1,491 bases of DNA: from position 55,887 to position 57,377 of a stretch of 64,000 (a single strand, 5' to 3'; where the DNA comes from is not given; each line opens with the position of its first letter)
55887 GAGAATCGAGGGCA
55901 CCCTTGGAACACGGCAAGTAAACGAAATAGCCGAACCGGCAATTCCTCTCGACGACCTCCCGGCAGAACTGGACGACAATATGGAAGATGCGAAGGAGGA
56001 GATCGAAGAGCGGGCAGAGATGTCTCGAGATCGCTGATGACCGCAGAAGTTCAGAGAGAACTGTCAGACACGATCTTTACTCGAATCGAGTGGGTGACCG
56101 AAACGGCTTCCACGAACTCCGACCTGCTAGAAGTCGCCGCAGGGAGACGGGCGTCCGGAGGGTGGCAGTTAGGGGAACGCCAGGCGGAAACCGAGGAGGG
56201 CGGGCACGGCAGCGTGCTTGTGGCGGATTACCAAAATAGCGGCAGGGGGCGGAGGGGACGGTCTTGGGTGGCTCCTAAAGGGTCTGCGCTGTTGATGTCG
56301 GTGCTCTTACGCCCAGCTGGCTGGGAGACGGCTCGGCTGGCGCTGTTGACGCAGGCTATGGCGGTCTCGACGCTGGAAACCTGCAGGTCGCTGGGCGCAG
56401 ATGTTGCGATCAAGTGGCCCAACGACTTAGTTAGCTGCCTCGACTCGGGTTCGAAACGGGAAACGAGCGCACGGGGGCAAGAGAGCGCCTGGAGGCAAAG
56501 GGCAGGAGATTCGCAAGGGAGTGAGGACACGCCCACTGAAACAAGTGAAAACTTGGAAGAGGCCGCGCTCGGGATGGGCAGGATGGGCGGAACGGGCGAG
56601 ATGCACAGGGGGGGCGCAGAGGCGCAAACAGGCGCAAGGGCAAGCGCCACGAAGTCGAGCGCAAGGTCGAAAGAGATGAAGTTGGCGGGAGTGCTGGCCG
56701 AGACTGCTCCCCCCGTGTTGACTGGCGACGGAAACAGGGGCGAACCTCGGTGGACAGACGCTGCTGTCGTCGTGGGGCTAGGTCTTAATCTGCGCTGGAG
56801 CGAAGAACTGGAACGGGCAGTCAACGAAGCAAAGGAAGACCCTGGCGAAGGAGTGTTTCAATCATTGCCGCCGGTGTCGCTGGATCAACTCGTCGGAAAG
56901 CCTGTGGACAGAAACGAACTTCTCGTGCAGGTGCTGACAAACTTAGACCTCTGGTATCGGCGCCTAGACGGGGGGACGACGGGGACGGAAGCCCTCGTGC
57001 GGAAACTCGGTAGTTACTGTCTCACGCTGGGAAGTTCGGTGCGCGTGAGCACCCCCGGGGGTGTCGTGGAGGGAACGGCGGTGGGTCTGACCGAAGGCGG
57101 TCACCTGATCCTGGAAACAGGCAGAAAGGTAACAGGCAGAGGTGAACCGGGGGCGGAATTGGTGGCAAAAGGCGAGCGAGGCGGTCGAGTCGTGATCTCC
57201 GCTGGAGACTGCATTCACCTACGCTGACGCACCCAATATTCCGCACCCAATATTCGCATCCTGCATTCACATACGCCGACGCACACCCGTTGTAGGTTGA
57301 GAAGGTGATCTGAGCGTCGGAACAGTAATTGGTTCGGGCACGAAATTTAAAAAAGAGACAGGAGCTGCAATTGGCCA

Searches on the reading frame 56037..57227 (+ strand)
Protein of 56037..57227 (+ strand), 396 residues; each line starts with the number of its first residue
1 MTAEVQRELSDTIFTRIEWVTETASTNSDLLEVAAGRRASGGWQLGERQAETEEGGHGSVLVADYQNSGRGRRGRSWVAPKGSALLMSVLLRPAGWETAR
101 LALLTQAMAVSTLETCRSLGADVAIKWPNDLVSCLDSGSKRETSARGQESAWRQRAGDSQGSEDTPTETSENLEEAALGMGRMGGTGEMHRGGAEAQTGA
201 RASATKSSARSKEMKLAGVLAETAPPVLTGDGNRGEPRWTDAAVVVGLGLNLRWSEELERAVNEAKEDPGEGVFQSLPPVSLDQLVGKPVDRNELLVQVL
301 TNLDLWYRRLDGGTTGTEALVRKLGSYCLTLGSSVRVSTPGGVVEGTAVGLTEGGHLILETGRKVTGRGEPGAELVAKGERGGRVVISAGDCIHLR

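Call 99: search_protein_families(library=padloc, proteins=[window:56037-57227:+], max_evalue=0.001)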
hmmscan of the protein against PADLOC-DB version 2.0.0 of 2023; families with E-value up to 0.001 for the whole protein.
window:56037-57227:+ (396 aa): 0 families

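Call 100: search_protein_families(library=pfam, proteins=[window:56037-57227:+], max_evalue=0.001)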
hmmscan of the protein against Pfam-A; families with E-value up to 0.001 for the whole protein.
window:56037-57227:+ (396 aa): 2 families
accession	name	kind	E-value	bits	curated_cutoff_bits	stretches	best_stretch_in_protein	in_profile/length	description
PF03099.24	BPL_LplA_LipB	-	2.8e-12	47.1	21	1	57-133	23-105/133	Biotin/lipoate A/B protein ligase family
PF02237.23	BPL_C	-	2.2e-07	31.1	21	1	330-394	1-47/48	Biotin protein ligase C terminal domain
